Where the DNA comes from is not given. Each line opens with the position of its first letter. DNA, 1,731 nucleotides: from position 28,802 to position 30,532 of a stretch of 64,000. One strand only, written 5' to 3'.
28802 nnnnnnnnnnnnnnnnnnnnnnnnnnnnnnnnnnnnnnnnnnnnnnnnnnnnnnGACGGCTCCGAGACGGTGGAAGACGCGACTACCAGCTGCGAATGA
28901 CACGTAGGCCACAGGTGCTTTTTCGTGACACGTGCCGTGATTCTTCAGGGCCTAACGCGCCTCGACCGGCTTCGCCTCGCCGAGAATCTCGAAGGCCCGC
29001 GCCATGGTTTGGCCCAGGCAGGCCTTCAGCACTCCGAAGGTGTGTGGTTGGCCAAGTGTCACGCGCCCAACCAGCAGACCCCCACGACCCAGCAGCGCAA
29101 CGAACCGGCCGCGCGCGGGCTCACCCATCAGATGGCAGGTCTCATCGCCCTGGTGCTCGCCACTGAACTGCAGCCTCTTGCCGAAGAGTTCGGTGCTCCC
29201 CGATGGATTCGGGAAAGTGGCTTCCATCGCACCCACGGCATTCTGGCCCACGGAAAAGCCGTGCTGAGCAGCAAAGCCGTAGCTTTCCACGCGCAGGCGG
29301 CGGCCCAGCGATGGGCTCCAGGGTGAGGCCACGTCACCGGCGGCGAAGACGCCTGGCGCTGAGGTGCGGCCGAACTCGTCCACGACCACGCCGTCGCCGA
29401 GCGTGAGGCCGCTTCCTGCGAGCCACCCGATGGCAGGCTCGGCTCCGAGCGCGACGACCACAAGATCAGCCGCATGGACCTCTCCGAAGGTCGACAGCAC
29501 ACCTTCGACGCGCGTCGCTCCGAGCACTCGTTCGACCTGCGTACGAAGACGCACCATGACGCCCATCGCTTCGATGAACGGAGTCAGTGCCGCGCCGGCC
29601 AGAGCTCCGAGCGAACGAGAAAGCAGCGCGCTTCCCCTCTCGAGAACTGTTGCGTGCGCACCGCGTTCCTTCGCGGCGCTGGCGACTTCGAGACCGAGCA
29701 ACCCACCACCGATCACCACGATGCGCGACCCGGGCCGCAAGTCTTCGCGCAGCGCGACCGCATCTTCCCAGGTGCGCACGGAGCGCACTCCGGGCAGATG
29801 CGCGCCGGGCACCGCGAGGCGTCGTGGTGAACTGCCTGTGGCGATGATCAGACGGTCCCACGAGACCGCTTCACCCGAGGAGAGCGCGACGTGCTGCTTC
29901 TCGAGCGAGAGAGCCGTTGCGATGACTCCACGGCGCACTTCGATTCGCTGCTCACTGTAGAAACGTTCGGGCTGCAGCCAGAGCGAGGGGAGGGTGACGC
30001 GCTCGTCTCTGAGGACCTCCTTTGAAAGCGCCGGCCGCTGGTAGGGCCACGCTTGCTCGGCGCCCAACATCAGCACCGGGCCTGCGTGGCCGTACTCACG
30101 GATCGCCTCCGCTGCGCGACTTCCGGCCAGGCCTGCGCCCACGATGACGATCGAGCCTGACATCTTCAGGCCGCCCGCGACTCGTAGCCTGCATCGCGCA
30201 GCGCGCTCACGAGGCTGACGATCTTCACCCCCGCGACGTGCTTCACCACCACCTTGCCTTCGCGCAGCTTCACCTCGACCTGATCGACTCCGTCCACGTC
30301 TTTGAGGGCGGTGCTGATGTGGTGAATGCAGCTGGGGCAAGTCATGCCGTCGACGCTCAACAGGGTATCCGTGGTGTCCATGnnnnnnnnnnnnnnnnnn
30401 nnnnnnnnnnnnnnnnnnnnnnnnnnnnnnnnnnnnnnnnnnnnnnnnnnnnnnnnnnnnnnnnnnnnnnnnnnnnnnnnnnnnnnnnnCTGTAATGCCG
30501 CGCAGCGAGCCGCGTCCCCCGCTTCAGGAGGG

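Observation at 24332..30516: TGTAAK-N16-CGTC boxes: candidate CorE-type regulon including back-to-back divergent copA/copZ promoters and an autoregulatory site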

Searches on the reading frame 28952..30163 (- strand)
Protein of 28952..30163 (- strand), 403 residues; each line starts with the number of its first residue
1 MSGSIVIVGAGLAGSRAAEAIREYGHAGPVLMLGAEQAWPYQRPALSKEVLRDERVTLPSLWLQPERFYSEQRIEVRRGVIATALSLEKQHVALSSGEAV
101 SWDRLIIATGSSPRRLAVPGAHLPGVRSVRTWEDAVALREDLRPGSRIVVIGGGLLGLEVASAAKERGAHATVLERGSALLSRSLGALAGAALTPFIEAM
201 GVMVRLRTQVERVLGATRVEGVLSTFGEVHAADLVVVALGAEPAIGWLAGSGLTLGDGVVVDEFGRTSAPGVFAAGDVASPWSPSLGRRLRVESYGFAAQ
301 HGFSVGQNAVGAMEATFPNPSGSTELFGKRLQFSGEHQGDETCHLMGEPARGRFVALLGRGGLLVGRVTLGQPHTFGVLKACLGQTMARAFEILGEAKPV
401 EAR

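Call 7: search_protein_families(library=pfam, proteins=[window:28952-30163:-], max_evalue=0.01)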
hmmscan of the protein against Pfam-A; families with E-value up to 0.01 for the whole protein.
window:28952-30163:- (403 aa): 10 families
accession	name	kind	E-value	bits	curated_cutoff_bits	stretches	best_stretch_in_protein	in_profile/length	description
PF07992.20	Pyr_redox_2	-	1.1e-60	206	26.1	1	4-293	2-282/291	Pyridine nucleotide-disulphide oxidoreductase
PF00070.33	Pyr_redox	-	9.7e-16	58.5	22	1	147-222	1-77/82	Pyridine nucleotide-disulphide oxidoreductase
PF13738.12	Pyr_redox_3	-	2e-07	31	30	1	95-276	118-305/305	Pyridine nucleotide-disulphide oxidoreductase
PF01262.27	AlaDh_PNT_C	-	2e-05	24.6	23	0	146-200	29-83/214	Alanine dehydrogenase/PNT, C-terminal domain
PF13450.12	NAD_binding_8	-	8.9e-05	23.1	21.9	0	150-178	1-29/68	NAD(P)-binding Rossmann-like domain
PF01266.30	DAO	-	0.00024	21.2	27.9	0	147-179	1-33/353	FAD dependent oxidoreductase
PF14759.12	Reductase_C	-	0.00033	21.5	25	1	326-386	6-66/85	Reductase C-terminal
PF03486.20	HI0933_like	-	0.0011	18.9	50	0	147-182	2-37/244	HI0933-like protein Rossmann domain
PF01134.28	GIDA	-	0.0012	18.4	22.1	0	148-176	2-31/391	Glucose inhibited division protein A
PF00890.30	FAD_binding_2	-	0.0027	17.4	20.4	0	148-188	2-45/414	FAD binding domain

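Call 44: find_related_loci(query=window:28952-30163:-, collection=metagenome_contigs, flank=3000)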
Query window:28952-30163:- (403 aa) in metagenome_contigs; peptide patterns used: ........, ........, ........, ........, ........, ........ (x = any residue, [..] = any of these).
283 stretches matched a pattern; 3 encode a relative of the query (tblastn E <= 1e-3); 3 distinct loci.
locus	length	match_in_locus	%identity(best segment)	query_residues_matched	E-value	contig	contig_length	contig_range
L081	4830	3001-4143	32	4-388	1e-42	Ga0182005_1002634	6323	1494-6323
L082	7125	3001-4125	33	1-371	1e-41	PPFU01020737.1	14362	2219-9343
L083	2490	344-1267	31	2-311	1e-34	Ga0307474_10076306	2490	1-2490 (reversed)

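Call 67: search_solved_structures(query=window:28952-30163:-, max_evalue=1e-10)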
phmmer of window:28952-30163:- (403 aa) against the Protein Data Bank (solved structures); distinct sequences matched with E-value up to 1e-10: 83 (the best 60 are shown).
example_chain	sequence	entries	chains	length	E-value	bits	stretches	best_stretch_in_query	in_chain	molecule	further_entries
6tuk_B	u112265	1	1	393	1.1e-59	205.6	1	5-374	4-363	Putative oxidoreductase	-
3ef6_A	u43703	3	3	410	3.1e-58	200.8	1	3-356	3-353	Toluene 1,2-dioxygenase system ferredoxin--NAD(+) reductase | TodA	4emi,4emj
3lxd_A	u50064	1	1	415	1.7e-55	191.8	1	4-366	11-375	FAD-dependent pyridine nucleotide-disulphide oxidoreductase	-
4h4z_A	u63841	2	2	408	8e-46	160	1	3-383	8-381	Biphenyl dioxygenase ferredoxin reductase subunit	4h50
4h4x_A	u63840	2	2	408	2.7e-45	158.3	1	3-383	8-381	Biphenyl dioxygenase ferredoxin reductase subunit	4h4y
4h4t_A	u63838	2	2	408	2.9e-45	158.1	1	3-383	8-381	Biphenyl dioxygenase ferredoxin reductase subunit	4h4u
4h4v_A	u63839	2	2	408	4.1e-45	157.6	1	3-383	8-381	Biphenyl dioxygenase ferredoxin reductase subunit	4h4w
2gr3_A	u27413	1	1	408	1.1e-44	156.3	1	3-383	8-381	ferredoxin reductase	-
1d7y_A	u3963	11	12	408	1.8e-44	155.5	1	3-383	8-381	FERREDOXIN REDUCTASE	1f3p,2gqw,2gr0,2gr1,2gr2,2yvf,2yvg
1q1r_A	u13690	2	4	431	2.2e-44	155.2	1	4-395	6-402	Putidaredoxin reductase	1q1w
3lb8_A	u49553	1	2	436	2.4e-44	155.1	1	4-395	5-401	Putidaredoxin reductase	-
4h4r_A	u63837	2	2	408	2.6e-44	155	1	3-383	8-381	Biphenyl dioxygenase ferredoxin reductase subunit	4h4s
4h4p_A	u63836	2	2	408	4.2e-44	154.3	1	3-383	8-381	Biphenyl dioxygenase ferredoxin reductase subunit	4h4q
8c0z_E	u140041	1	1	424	3.7e-43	151.2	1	6-308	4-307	Similar to ferredoxin:NADH oxidoreductases or NADH oxidases,potential subunit of aldehyde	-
3fg2_P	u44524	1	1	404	4.8e-43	150.8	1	4-377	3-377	Putative rubredoxin reductase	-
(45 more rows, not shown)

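Call 68: search_protein_families(library=ncbifam, proteins=[window:28952-30163:-], max_evalue=0.001)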
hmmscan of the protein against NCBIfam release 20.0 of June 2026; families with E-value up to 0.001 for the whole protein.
window:28952-30163:- (403 aa): 53 families (the best 25 are shown)
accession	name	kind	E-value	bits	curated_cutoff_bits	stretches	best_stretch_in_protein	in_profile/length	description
NF041682.1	ant_diox_AndAa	equivalog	5.1e-70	236.2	650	1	4-379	5-380/406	anthranilate 1,2-dioxygenase system ferredoxin--NAD(+) reductase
NF042949.2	3PPDioc_HcaD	equivalog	9.2e-70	235.3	450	1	4-384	3-379/386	3-phenylpropionate/cinnamic acid dioxygenase ferredoxin--NAD(+) reductase subunit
NF007286.0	PRK09754.1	equivalog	2.1e-59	201.3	447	1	4-383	5-379/400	phenylpropionate dioxygenase ferredoxin reductase subunit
TIGR02374.1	nitri_red_nirB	equivalog_domain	1.7e-47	162.3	578.35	1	5-280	1-279/794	nitrite reductase large subunit NirB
NF045765.1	PhenlGlyoxDHPadH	equivalog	4e-41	141.3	475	1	5-280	5-278/416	NADH-dependent phenylglyoxylate dehydrogenase subunit epsilon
TIGR03385.1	CoA_CoA_reduc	equivalog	2.3e-33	115.6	578.8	1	5-320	2-323/439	CoA-disulfide reductase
NF003437.0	PRK04965.1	equivalog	1.9e-32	112.7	392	1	1-279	1-275/378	NADH:flavorubredoxin reductase NorW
NF046103.1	NOXase_Strep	equivalog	1.9e-27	96.3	600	1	99-329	99-332/442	H2O-forming NADH oxidase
NF011565.0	PRK14989.1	subfamily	4.5e-27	94.5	883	1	5-282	6-285/847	nitrite reductase large subunit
NF007123.0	PRK09564.1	equivalog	2.3e-26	92.5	458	1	101-312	103-317/444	CoA-disulfide reductase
TIGR02053.1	MerA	equivalog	8.3e-25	87.7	454.45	1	87-317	114-336/465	mercury(II) reductase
TIGR01350.1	lipoamide_DH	equivalog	2.5e-21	75.9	408.8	1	86-282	113-312/461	dihydrolipoyl dehydrogenase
NF005884.0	PRK07846.1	equivalog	9.5e-19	67.3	501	1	87-282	116-307/454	mycothione reductase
NF004991.0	PRK06370.1-3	subfamily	2e-18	66.2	620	1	90-282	154-345/509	FAD-containing oxidoreductase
NF010311.1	PRK13748.1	subfamily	5.3e-18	65.2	600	1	97-279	227-404/560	mercury(II) reductase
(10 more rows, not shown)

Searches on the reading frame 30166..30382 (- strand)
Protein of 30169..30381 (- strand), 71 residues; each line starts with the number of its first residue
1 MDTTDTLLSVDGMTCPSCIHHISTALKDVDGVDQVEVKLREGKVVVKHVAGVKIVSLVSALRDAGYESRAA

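Call 7: search_protein_families(library=pfam, proteins=[window:30166-30382:-], max_evalue=0.01)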
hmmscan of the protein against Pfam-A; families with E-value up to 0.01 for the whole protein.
window:30166-30382:- (72 aa): 0 families

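Call 33: search_protein_families(library=pfam, proteins=[window:30166-30382:-], max_evalue=0.1)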
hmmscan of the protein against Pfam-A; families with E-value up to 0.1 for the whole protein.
window:30166-30382:- (72 aa): 0 families

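Call 45: search_protein_families(library=pfam, proteins=[window:30169-30381:-], max_evalue=0.01)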
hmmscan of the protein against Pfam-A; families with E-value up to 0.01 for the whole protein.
window:30169-30381:- (71 aa): 2 families
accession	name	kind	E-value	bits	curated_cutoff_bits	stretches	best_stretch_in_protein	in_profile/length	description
PF00403.32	HMA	-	1.8e-14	54.3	24.8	1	8-67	2-62/62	Heavy-metal-associated domain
PF19803.4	DUF6286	-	0.00091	20.1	35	1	13-50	35-72/108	Family of unknown function (DUF6286)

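Call 46: find_encoding_contigs(protein=window:30169-30381:-, flank=3000, max_places=10)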
Protein window:30169-30381:- (71 aa): 6 contigs read that carry it; 4 places shown.
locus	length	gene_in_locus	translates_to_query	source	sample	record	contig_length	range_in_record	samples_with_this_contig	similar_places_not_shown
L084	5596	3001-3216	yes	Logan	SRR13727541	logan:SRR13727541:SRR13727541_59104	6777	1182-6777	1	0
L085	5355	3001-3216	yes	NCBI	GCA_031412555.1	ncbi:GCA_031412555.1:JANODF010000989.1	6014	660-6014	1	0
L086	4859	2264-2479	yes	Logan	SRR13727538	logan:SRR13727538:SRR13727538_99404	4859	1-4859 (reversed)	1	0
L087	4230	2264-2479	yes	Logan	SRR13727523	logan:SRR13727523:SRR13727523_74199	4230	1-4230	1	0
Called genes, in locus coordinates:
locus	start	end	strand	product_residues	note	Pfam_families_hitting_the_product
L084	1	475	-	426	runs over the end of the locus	PF01436:NHL (faint)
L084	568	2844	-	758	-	PF00403:HMA, PF00122:E1-E2_ATPase, PF00702:Hydrolase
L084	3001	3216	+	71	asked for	PF00403:HMA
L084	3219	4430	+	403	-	PF01262:AlaDh_PNT_C (faint), PF07992:Pyr_redox_2, PF13738:Pyr_redox_3 (weak), PF00070:Pyr_redox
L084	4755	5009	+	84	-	PF04945:YHS (weak)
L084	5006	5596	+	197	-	?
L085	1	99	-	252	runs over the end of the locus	?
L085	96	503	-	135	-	-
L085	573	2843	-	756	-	PF00403:HMA, PF00122:E1-E2_ATPase, PF00702:Hydrolase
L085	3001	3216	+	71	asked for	PF00403:HMA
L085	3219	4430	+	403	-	PF07992:Pyr_redox_2, PF13738:Pyr_redox_3, PF00070:Pyr_redox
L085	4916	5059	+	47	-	PF04945:YHS (weak), PF24273:TRASH_HVO_1752_C (weak)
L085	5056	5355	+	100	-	?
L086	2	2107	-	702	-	?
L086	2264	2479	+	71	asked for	PF00403:HMA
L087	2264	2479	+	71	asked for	PF00403:HMA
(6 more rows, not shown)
